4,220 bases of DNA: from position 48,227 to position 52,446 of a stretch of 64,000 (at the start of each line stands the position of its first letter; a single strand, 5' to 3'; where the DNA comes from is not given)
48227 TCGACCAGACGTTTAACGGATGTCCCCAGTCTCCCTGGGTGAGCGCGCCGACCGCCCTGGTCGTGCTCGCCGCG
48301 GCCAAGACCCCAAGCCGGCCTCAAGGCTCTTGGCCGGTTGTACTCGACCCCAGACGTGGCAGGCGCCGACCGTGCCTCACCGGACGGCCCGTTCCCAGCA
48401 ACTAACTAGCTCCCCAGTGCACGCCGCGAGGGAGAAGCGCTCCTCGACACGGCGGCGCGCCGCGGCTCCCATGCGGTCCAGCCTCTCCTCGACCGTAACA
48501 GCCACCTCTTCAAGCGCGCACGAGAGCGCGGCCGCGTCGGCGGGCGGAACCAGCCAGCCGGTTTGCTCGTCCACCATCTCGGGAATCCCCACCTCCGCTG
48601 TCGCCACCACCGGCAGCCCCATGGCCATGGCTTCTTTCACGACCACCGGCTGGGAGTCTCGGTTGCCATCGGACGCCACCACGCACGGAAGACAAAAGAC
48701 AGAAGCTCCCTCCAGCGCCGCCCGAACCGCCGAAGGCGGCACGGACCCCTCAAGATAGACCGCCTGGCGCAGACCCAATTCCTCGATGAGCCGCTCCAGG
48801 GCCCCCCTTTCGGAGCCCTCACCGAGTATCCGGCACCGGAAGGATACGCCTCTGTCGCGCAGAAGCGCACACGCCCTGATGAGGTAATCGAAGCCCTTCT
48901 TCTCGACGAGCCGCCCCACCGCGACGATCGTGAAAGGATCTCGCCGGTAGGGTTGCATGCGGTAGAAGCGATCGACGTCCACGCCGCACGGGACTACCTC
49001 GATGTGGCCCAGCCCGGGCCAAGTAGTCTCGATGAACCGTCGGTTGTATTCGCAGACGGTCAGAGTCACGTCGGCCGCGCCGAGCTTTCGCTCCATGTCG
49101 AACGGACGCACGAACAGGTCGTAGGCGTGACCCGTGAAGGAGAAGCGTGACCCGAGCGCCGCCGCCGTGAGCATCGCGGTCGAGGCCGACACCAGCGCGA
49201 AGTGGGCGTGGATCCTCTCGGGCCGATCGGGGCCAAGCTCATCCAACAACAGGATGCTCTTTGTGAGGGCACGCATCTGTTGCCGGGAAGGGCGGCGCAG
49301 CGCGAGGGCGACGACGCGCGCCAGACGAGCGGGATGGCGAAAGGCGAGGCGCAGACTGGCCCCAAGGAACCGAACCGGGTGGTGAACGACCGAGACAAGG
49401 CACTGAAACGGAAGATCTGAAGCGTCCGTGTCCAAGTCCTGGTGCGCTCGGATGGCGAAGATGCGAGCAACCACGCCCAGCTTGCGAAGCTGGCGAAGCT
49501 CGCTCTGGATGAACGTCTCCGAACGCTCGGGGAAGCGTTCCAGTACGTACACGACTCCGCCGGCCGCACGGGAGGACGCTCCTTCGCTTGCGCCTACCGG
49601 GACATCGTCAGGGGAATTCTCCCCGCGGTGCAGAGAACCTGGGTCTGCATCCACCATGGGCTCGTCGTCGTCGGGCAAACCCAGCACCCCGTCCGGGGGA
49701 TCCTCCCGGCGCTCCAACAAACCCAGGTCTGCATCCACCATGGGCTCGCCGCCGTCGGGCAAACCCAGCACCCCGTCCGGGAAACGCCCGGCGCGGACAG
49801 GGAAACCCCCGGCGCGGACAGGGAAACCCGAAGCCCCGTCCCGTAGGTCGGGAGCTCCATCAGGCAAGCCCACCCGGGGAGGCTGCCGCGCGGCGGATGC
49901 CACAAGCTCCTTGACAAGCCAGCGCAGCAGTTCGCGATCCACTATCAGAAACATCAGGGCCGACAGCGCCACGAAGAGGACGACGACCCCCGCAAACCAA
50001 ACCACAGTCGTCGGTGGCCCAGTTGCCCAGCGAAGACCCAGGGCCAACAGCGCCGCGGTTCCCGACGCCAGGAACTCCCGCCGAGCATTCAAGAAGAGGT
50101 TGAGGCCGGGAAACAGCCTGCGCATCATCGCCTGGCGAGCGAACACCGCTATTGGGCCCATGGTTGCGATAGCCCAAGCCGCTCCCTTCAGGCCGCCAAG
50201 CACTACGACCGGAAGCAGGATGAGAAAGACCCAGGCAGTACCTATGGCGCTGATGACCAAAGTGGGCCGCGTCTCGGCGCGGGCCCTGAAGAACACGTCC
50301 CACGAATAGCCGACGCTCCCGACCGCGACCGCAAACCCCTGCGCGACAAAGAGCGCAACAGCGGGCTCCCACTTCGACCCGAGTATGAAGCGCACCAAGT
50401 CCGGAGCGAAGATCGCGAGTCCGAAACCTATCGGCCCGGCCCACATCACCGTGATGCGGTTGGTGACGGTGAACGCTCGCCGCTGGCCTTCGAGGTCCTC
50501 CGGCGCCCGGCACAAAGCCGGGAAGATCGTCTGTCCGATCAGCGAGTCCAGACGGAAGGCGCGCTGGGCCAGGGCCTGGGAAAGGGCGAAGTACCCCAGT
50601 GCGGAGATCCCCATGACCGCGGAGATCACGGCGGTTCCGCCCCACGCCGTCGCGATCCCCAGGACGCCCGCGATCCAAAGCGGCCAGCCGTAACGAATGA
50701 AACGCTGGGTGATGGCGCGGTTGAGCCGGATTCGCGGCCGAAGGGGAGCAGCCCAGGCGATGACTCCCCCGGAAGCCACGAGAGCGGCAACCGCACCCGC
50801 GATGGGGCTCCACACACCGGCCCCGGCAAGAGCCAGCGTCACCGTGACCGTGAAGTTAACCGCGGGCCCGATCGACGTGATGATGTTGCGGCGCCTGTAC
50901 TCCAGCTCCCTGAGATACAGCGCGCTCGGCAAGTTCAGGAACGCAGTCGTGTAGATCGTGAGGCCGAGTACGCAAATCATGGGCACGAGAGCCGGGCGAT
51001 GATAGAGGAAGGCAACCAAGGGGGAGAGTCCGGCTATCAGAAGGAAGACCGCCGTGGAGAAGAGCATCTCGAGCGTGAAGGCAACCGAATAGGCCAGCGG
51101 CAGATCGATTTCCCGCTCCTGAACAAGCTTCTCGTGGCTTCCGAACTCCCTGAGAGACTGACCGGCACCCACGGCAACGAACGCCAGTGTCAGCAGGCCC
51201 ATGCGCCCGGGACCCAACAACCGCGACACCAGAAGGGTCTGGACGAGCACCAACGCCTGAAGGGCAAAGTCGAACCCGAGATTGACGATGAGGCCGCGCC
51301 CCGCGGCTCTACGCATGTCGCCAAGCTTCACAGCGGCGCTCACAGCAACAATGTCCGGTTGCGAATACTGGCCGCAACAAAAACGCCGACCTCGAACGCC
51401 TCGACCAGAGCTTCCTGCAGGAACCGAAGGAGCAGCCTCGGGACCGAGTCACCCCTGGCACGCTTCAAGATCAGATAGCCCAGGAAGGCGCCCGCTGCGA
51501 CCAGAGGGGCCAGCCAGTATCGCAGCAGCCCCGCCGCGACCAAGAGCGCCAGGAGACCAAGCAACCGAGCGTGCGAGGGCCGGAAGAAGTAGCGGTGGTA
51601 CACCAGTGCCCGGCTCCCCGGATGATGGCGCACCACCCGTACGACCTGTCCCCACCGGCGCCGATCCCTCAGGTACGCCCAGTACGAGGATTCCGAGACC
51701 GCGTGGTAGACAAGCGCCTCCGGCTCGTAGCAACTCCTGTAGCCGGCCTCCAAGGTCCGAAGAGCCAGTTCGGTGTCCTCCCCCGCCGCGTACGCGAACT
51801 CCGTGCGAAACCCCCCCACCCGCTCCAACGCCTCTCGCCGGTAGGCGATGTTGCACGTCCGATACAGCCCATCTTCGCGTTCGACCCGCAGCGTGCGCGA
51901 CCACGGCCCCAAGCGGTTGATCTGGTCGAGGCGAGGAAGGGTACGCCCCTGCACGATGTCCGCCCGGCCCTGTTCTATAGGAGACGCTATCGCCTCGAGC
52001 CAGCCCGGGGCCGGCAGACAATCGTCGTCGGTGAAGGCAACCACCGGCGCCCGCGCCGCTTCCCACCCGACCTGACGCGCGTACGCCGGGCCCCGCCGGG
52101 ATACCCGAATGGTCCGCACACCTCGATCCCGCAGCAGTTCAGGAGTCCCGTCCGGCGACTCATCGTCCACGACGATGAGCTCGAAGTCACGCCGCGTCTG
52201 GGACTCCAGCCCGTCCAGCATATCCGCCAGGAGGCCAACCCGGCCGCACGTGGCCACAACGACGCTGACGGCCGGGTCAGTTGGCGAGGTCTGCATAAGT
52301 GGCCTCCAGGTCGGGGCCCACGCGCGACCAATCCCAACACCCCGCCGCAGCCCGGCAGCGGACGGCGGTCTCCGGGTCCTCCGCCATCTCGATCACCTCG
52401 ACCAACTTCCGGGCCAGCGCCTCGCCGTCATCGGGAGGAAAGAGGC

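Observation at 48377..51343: Single-ORF fusion of a Wzx flippase and a GT4 glycosyltransferase through a tandem-repeat linker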

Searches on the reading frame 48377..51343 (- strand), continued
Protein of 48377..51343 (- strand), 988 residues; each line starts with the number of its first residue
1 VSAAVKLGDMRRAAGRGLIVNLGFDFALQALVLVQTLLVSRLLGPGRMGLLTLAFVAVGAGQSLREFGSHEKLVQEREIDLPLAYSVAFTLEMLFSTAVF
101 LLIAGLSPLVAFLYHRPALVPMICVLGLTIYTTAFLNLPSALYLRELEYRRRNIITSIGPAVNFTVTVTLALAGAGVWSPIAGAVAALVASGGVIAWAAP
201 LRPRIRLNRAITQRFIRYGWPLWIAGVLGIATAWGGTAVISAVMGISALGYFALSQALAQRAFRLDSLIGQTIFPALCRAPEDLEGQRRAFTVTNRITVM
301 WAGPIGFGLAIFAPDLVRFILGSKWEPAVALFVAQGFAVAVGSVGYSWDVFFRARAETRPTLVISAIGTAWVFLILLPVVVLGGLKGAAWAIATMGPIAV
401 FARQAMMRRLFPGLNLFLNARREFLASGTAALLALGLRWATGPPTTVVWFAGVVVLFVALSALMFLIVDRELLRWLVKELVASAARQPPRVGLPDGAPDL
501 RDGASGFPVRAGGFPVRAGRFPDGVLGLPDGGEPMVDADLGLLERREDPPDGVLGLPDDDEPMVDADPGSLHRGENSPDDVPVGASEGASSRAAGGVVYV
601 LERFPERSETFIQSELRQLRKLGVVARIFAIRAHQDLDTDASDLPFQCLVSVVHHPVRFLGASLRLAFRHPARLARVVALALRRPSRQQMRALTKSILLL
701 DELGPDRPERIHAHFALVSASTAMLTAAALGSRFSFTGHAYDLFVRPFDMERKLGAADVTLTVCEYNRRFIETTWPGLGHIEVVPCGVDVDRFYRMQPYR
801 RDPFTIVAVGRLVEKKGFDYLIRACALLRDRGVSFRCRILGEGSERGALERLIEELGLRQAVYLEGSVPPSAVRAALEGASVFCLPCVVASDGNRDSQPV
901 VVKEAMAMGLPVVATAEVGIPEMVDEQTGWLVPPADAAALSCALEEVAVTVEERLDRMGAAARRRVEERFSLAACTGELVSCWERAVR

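Call 86: find_encoding_contigs(protein=P0009, flank=3500, max_places=1)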
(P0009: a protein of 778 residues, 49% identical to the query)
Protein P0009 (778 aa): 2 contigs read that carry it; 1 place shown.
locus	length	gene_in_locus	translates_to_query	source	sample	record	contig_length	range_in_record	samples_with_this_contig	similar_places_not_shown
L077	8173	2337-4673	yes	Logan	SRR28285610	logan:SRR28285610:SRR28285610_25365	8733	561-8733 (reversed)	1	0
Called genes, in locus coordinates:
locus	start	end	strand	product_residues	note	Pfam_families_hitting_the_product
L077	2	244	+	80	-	?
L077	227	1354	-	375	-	PF13439:Glyco_transf_4, PF13579:Glyco_trans_4_4, PF20706:GT4-conflict (weak), PF00534:Glycos_transf_1, PF13692:Glyco_trans_1_4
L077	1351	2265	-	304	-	PF00535:Glycos_transf_2, PF13641:Glyco_tranf_2_3, PF10111:Glyco_tranf_2_2 (faint), PF13632:Glyco_trans_2_3 (weak)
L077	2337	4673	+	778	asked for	PF01943:Polysacc_synt, PF13440:Polysacc_synt_3, PF08450:SGL (faint), PF24684:Vgb_lyase (weak)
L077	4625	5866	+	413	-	PF13439:Glyco_transf_4 (weak), PF00534:Glycos_transf_1, PF13692:Glyco_trans_1_4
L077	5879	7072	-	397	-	-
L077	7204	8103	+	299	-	PF00535:Glycos_transf_2, PF10111:Glyco_tranf_2_2, PF13641:Glyco_tranf_2_3, PF13632:Glyco_trans_2_3 (weak)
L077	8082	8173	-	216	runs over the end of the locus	?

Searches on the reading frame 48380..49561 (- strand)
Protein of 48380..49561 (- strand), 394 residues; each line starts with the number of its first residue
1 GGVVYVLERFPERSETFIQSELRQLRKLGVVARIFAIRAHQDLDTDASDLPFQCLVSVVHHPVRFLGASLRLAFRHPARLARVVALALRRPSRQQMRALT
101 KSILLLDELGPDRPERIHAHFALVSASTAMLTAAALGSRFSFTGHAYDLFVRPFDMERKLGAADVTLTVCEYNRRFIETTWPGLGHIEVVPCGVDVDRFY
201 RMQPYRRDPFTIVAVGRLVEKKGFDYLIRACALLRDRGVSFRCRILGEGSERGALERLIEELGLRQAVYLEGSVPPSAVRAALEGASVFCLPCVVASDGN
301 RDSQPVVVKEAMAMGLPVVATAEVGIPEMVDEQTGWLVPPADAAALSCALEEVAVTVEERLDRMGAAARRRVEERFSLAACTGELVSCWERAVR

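Call 37: find_homologous_proteins(query=window:48380-49561:-, max_evalue=1e-30)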
Query window:48380-49561:- (394 aa): 792 proteins with E <= 1e-30 among 8000 candidates; the best 120 are listed.
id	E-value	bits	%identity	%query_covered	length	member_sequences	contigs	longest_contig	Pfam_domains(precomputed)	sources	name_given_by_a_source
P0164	7.6e-133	461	58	99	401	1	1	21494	PF00534.27,PF13579.13,PF13439.13,PF20706.4,PF13692.13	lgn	-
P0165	6.8e-131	455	58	99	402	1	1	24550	PF00534.27,PF13439.13,PF20706.4,PF13692.13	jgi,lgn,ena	-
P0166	2.6e-130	453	58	98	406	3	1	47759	PF00534.27,PF13439.13,PF20706.4,PF13692.13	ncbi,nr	ncbi:MAG: hypothetical protein QOG03_698 [Actinomycetota bacterium]|nr:hypothetical protein [Actinom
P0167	9.0e-127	441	57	99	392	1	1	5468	PF00534.27,PF13579.13,PF13439.13,PF20706.4,PF13692.13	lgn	-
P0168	1.9e-126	440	58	97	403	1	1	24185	PF00534.27,PF13524.13,PF13439.13,PF13692.13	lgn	-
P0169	2.1e-126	440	56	99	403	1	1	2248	PF00534.27,PF13524.13,PF13439.13,PF20706.4,PF13692.13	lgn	-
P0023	6.2e-126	439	58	98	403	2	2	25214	PF00534.27,PF13439.13,PF20706.4,PF13692.13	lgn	-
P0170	4.8e-125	436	61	90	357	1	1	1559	PF00534.27,PF13579.13,PF13439.13,PF13692.13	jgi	-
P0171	1.8e-124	434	57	97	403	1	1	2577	PF00534.27,PF13524.13,PF13439.13,PF13692.13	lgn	-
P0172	3.8e-124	433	54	98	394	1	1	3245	PF00534.27,PF13439.13,PF20706.4,PF13692.13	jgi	jgi:colanic acid/amylovoran biosynthesis glycosyltransferase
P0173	7.2e-123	429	58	95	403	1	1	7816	PF00534.27,PF13524.13,PF13439.13,PF13692.13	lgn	-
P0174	3.5e-121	423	54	99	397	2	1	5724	PF00534.27,PF13439.13,PF20706.4,PF13692.13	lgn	-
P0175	3.1e-118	413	52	100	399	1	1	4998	PF00534.27,PF13579.13,PF13524.13,PF13439.13,PF20706.4,PF13692.13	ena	-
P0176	1.0e-117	412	53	99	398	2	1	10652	PF00534.27,PF13439.13,PF13692.13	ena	-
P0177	4.2e-107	377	50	98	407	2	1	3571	PF00534.27,PF13439.13,PF13692.13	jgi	-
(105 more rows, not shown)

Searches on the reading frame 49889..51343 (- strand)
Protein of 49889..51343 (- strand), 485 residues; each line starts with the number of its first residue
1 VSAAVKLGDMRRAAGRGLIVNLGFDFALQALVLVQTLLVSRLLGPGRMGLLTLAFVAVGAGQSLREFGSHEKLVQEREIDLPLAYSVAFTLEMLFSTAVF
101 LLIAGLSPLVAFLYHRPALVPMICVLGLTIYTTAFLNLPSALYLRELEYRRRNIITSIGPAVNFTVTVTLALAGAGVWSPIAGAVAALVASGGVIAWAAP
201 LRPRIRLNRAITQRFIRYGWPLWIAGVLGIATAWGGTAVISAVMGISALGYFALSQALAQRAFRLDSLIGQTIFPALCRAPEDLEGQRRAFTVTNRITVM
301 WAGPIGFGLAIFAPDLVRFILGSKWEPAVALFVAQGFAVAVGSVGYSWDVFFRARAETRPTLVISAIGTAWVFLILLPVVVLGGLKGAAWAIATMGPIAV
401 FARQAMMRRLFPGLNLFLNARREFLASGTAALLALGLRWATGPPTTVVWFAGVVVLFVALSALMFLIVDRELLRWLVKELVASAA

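Call 65: find_homologous_proteins(query=window:49889-51343:-, max_evalue=1e-20)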
Query window:49889-51343:- (485 aa): 44 proteins with E <= 1e-20 among 8000 candidates.
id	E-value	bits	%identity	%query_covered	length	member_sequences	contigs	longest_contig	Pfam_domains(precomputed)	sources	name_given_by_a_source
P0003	1.3e-159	550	55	98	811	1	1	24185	PF01943.23,PF24684.2,PF13440.12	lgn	-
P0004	1.3e-156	540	54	99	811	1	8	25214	PF01943.23,PF24684.2,PF13440.12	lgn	-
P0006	8.3e-156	538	54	98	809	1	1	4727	PF01943.23,PF24684.2,PF13440.12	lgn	-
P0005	3.3e-155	536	53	99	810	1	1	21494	PF01943.23,PF24684.2,PF13440.12,PF08450.19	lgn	-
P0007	3.2e-154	532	59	88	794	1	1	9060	PF01943.23,PF24684.2,PF13440.12,PF08450.19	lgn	-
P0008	6.3e-147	508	57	87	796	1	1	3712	PF01943.23,PF24684.2,PF13440.12,PF08450.19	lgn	-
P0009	1.1e-141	491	49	97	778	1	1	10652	PF01943.23,PF24684.2,PF13440.12,PF08450.19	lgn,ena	-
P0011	5.9e-141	489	51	98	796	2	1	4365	PF01943.23,PF24684.2,PF13440.12,PF08450.19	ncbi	-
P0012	8.1e-141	488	51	97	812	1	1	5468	PF01943.23,PF24684.2,PF13440.12,PF08450.19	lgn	-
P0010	1.4e-139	484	51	98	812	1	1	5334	PF01943.23,PF24684.2,PF13440.12,PF01436.28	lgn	-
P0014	1.6e-130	454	49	98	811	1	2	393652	PF01943.23,PF24684.2,PF13440.12,PF01436.28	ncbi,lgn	ncbi:MAG: oligosaccharide flippase family protein [Actinomycetota bacterium]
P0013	2.0e-130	454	47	99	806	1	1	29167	PF01943.23,PF24684.2,PF13440.12,PF01436.28,PF08450.19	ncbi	ncbi:MAG: oligosaccharide flippase family protein [Microthrixaceae bacterium]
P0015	7.5e-130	452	54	80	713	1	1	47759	PF01943.23,PF24684.2,PF13440.12,PF08450.19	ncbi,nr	ncbi:MAG: hypothetical protein QOG03_699, partial [Actinomycetota bacterium]|nr:hypothetical protein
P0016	9.7e-124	432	50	87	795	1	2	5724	PF01943.23,PF24684.2,PF13440.12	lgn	-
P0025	1.0e-114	402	56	68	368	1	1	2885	PF01943.23,PF13440.12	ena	-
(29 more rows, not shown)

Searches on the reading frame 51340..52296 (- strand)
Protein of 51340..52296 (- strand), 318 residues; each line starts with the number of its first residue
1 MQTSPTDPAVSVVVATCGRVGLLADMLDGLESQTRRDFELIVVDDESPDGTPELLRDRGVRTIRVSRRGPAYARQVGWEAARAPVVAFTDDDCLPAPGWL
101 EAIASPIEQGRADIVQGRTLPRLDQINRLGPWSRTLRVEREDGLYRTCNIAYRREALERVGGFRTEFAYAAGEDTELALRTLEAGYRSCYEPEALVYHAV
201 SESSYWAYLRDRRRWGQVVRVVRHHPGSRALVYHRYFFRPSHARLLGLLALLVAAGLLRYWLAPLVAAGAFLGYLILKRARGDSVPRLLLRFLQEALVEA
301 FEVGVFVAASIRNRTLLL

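Call 3: search_protein_families(library=pfam, proteins=[window:51340-52296:-], max_evalue=0.01)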
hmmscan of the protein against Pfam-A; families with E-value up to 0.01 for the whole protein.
window:51340-52296:- (318 aa): 6 families
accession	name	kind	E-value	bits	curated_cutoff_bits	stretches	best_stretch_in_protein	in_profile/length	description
PF00535.33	Glycos_transf_2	-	2.5e-26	93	23.3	1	11-139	1-132/168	Glycosyl transferase family 2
PF13641.12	Glyco_tranf_2_3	-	2.7e-19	70.6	27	1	8-216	1-228/230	Glycosyltransferase like family 2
PF13632.12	Glyco_trans_2_3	-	1.2e-16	61.5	27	1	86-271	2-194/198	Glycosyl transferase family group 2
PF10111.15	Glyco_tranf_2_2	-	5.4e-08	33.1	27.3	1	36-106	28-105/276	Glycosyltransferase like family 2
PF13506.12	Glyco_transf_21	-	4.5e-07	29.9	21.7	1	150-215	107-172/174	Glycosyl transferase family 21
PF02709.20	Glyco_transf_7C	-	9.8e-05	22.4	23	1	145-188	19-62/78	N-terminal domain of galactosyltransferase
